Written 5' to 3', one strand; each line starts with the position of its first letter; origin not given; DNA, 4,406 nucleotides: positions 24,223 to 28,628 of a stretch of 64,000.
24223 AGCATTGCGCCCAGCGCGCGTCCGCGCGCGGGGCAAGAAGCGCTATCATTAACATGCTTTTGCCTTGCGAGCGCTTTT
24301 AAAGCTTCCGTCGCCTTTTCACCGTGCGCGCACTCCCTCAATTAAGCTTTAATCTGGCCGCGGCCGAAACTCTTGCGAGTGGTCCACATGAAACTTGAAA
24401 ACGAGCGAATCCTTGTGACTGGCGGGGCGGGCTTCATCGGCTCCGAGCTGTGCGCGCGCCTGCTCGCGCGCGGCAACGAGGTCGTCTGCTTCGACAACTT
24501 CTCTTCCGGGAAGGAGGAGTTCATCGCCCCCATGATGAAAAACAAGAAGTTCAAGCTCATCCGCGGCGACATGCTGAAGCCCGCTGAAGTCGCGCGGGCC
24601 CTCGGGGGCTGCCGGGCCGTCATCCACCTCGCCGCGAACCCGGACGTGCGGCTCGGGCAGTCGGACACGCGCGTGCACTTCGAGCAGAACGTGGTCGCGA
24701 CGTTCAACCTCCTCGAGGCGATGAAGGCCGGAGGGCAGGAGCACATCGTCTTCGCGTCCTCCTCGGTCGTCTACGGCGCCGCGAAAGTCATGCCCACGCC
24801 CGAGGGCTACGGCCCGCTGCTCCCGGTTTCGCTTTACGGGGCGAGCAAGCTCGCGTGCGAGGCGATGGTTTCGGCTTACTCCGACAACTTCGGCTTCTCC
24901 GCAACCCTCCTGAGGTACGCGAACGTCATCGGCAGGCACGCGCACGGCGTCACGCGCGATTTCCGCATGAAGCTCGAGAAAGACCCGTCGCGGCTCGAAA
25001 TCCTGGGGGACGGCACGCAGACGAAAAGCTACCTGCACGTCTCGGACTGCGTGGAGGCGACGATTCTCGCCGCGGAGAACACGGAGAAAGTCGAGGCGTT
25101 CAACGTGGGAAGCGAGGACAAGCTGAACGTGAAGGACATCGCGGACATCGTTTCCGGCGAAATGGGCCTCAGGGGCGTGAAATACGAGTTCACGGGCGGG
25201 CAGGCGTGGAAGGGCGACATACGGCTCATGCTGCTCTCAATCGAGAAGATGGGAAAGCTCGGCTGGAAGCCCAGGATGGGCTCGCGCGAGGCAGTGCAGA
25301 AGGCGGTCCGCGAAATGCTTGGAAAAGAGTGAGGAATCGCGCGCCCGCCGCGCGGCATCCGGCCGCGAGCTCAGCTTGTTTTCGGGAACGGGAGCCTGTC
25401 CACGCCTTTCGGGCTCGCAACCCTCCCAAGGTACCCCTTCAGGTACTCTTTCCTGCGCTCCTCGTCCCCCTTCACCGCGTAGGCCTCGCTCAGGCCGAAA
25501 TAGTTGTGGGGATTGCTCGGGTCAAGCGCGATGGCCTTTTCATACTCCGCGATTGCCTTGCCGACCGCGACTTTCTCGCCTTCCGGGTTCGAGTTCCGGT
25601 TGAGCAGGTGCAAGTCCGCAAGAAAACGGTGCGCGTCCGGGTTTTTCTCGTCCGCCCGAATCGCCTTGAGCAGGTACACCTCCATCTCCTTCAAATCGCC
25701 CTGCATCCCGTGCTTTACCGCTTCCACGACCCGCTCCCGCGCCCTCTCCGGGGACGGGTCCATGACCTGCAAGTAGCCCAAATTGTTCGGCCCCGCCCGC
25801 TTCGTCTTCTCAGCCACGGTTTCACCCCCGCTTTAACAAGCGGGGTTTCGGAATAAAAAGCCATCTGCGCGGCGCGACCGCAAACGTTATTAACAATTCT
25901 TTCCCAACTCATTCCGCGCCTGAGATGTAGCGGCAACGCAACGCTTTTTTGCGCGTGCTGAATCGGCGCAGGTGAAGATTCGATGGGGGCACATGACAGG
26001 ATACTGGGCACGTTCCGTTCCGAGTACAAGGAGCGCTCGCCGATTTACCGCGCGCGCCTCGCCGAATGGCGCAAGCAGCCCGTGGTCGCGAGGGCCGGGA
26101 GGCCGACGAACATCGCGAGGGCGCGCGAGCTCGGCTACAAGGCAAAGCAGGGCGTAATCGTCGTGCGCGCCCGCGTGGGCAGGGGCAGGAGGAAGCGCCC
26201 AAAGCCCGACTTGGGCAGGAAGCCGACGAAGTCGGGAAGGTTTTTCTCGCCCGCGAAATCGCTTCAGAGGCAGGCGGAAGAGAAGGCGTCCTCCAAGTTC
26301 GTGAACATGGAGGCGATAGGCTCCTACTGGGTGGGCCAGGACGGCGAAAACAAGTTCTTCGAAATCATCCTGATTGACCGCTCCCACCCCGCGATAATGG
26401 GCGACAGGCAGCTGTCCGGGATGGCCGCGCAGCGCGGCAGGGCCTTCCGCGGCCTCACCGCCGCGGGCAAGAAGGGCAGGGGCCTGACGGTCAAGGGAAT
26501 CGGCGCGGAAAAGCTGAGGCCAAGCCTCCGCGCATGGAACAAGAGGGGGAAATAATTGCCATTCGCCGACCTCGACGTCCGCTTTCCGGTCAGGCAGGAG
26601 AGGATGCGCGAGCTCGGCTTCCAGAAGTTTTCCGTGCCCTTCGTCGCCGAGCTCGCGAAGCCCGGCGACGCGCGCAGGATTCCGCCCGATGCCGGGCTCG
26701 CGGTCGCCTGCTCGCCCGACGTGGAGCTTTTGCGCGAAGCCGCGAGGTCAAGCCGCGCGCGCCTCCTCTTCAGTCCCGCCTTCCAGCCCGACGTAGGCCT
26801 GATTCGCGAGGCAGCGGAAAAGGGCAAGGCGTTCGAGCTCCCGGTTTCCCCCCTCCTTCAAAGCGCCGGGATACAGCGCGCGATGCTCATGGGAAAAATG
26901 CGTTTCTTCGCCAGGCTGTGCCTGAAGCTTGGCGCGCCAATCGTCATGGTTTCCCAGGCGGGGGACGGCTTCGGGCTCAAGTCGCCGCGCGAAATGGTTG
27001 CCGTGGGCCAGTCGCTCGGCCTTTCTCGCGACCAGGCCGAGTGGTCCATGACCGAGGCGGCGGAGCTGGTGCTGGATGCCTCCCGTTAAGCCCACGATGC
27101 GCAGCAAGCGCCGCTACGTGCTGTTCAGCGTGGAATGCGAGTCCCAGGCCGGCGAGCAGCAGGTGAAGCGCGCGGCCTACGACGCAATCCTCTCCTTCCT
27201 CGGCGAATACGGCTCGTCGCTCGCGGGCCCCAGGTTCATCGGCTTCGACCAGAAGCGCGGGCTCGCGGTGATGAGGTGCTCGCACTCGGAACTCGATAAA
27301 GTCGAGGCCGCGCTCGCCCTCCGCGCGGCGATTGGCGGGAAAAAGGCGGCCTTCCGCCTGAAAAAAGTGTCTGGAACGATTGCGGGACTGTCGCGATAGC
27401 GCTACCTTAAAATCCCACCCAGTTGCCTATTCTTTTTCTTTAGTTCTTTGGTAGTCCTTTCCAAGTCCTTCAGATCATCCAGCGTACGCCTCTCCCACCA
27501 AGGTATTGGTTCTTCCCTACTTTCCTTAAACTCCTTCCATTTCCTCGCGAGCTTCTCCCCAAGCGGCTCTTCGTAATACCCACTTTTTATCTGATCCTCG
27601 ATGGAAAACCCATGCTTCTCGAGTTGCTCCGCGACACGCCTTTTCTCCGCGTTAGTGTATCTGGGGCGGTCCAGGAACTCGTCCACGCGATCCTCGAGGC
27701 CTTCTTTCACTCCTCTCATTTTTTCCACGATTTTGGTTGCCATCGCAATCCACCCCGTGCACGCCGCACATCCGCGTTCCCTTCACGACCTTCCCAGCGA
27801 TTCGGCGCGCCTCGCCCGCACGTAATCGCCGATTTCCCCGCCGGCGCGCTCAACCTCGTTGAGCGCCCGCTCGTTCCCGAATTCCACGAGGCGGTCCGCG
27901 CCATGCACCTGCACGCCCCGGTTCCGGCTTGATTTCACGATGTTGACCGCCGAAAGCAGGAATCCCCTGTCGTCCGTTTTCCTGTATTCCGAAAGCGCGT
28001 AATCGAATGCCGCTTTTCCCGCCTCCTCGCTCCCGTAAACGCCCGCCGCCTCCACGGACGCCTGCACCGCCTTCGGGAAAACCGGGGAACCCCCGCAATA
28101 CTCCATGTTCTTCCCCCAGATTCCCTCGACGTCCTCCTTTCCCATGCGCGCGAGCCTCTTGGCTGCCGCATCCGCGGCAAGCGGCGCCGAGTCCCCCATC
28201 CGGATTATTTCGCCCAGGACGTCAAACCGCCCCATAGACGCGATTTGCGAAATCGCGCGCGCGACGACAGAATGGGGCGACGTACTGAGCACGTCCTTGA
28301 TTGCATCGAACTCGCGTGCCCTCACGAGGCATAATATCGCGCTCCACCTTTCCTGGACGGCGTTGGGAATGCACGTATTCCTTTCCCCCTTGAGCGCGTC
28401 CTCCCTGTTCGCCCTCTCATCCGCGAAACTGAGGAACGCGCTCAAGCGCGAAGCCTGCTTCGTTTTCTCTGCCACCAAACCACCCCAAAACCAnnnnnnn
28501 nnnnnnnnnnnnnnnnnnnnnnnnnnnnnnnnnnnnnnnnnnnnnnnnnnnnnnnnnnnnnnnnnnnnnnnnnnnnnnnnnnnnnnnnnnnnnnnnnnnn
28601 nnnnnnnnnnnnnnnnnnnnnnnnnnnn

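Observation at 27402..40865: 13-kb locus of paralogous helical-repeat proteins, a low-GC small gene, a CPBP-like membrane protein and two tandem gluzincin paralogs, directly upstream of psmA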

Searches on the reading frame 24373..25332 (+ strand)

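Call 18: search_protein_families(library=pfam, max_evalue=0.01, proteins=[window:24373-25332:+])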
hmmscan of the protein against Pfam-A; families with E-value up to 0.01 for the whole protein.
window:24373-25332:+ (319 aa): 10 families
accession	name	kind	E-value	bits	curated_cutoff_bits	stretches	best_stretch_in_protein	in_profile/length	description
PF01370.27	Epimerase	-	3e-51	174.6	20.9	1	13-246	1-240/240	NAD dependent epimerase/dehydratase family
PF16363.11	GDP_Man_Dehyd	-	4.3e-43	148.5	27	1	14-310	1-331/332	GDP-mannose 4,6 dehydratase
PF01073.25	3Beta_HSD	-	1.1e-19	71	22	1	14-237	1-232/280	3-beta hydroxysteroid dehydrogenase/isomerase family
PF04321.23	RmlD_sub_bind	-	1.9e-16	60.5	27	1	12-265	2-232/287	RmlD substrate binding domain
PF02719.21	Polysacc_synt_2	-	1.9e-15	57.3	20.2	1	13-265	1-248/293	Polysaccharide biosynthesis protein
PF13460.12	NAD_binding_10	-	8.5e-12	45.7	27.2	1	17-136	1-104/184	NAD(P)H-binding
PF07993.18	NAD_binding_4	-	2.9e-11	43.5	20.1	1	15-198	1-220/258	Male sterility protein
PF00106.31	adh_short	-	3.2e-08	33.7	26.6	1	13-170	3-164/195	short chain dehydrogenase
PF05368.20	NmrA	-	1.3e-06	28.7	27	1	10-281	2-250/298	NmrA-like family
PF08659.16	KR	-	0.00028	21.3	22.6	1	13-132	3-138/180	KR domain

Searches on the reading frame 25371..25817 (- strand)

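Call 18: search_protein_families(library=pfam, max_evalue=0.01, proteins=[window:25371-25817:-])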
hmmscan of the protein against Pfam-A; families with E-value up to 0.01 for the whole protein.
window:25371-25817:- (148 aa): 7 families
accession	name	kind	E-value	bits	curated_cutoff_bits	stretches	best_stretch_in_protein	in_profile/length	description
PF13414.12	TPR_11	-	4.6e-10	39.4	26.8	1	87-115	12-40/42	TPR repeat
PF13431.12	TPR_17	-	3.3e-07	30.5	24.4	1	92-121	2-31/34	Tetratricopeptide repeat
PF13181.12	TPR_8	-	1.6e-06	28.3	25.7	0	87-102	19-34/34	Tetratricopeptide repeat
PF14559.12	TPR_19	-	1.7e-06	28.7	25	1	87-120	9-42/68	Tetratricopeptide repeat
PF13432.12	TPR_16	-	2e-05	25.3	32.7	0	87-120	15-48/65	Tetratricopeptide repeat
PF13428.12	TPR_14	-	3e-05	24.7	23.5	0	38-69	13-44/44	Tetratricopeptide repeat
PF07719.23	TPR_2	-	0.002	18.6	27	0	87-102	19-34/34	Tetratricopeptide repeat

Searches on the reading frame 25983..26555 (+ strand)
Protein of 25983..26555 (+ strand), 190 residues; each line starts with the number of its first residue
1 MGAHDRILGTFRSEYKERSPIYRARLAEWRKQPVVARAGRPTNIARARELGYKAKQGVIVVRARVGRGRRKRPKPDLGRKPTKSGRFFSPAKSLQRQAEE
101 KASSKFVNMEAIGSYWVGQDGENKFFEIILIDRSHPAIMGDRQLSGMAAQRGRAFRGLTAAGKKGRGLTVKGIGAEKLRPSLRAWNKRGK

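Call 18: search_protein_families(library=pfam, max_evalue=0.01, proteins=[window:25983-26555:+])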
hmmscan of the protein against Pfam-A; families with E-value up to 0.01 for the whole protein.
window:25983-26555:+ (190 aa): 1 family
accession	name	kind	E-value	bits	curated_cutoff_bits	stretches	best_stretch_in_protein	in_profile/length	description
PF00827.22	Ribosomal_L15e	-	3.1e-57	193.8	27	1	19-184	19-190/191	Ribosomal L15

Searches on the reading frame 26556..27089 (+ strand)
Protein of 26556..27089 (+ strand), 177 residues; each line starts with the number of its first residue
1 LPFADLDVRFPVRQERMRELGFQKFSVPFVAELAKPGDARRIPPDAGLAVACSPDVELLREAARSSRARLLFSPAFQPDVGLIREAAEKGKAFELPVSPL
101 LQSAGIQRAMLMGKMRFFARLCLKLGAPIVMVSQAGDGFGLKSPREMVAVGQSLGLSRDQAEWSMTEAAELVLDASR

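Call 18: search_protein_families(library=pfam, max_evalue=0.01, proteins=[window:26556-27089:+])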
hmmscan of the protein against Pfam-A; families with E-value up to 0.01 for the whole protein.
window:26556-27089:+ (177 aa): 1 family
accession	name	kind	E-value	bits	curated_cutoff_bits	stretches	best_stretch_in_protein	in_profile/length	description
PF01876.22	RNase_P_p30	-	3.1e-13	50.1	35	1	74-167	117-213/214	RNase P subunit p30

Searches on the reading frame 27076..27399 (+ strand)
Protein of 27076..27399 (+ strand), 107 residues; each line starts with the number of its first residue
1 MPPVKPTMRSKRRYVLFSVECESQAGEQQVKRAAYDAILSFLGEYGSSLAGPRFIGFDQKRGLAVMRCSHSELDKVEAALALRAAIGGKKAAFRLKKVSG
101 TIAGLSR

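Call 18: search_protein_families(library=pfam, max_evalue=0.01, proteins=[window:27076-27399:+])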
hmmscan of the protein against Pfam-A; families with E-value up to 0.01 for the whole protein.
window:27076-27399:+ (107 aa): 1 family
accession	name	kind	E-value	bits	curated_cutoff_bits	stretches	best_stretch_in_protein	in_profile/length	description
PF01900.24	RNase_P_Rpp14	-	1.9e-15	57.3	23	1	13-104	1-98/104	Rpp14/Pop5 family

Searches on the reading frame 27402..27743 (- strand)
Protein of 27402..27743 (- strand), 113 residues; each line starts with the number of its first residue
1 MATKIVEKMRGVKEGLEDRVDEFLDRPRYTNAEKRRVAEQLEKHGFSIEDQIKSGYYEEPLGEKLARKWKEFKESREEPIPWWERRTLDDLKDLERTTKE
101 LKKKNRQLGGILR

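Call 4: search_protein_families(library=pfam, max_evalue=0.1, proteins=[window:27402-27743:-])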
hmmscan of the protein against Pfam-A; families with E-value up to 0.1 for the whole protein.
window:27402-27743:- (113 aa): 0 families

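Call 5: search_protein_families(library=ncbifam, max_evalue=0.1, proteins=[window:27402-27743:-])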
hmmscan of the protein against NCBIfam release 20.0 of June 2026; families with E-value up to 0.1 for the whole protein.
window:27402-27743:- (113 aa): 2 families
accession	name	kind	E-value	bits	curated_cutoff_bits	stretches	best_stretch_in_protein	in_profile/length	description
NF010672.0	PRK14069.1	equivalog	0.082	13.2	123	0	33-59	16-40/95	exodeoxyribonuclease VII small subunit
TIGR00018.1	panC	equivalog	0.097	11.6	212.75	0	26-99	190-260/283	pantoate--beta-alanine ligase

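Call 65: search_protein_families(library=padloc, max_evalue=0.01, proteins=[window:27402-27743:-])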
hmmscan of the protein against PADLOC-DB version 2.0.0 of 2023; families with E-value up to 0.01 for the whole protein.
window:27402-27743:- (113 aa): 2 families
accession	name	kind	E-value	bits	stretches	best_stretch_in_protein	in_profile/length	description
PDLC03841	LeoBC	-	0.0054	13.9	1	4-76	357-431/601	-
PDLC01527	Cas8b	-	0.0099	12.2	0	13-103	237-331/759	CAS-I-B; effector_LS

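Call 66: search_protein_families(library=phrogs, max_evalue=0.01, proteins=[window:27402-27743:-])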
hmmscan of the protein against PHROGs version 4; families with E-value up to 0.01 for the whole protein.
window:27402-27743:- (113 aa): 0 families

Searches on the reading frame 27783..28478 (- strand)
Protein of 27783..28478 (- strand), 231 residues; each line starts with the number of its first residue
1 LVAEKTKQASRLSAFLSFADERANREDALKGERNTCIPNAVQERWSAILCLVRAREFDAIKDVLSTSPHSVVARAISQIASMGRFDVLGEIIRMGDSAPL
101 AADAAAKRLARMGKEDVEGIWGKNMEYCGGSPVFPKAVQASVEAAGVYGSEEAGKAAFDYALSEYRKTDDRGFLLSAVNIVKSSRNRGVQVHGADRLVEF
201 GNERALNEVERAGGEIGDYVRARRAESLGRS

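Call 4: search_protein_families(library=pfam, max_evalue=0.1, proteins=[window:27783-28478:-])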
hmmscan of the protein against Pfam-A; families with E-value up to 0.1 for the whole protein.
window:27783-28478:- (231 aa): 2 families
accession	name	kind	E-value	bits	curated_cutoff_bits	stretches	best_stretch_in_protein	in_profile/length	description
PF13646.12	HEAT_2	-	0.016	15.9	27.7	0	183-229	41-88/88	HEAT repeats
PF18528.7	Ret2_MD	-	0.078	13.8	26.4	0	110-148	31-69/93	RNA editing 3' terminal uridylyl transferase 2 middle domain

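Call 5: search_protein_families(library=ncbifam, max_evalue=0.1, proteins=[window:27783-28478:-])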
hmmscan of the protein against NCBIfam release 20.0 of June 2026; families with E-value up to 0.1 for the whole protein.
window:27783-28478:- (231 aa): 1 family
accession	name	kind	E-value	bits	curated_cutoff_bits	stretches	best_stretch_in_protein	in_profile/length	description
NF004260.2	PRK05686.2-1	equivalog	0.046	12.9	550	1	40-114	120-195/316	flagellar motor switch protein FliG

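Call 65: search_protein_families(library=padloc, max_evalue=0.01, proteins=[window:27783-28478:-])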
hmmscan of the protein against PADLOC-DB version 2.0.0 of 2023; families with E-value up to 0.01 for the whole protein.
window:27783-28478:- (231 aa): 0 families

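Call 66: search_protein_families(library=phrogs, max_evalue=0.01, proteins=[window:27783-28478:-])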
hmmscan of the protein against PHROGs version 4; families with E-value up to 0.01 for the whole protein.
window:27783-28478:- (231 aa): 0 families
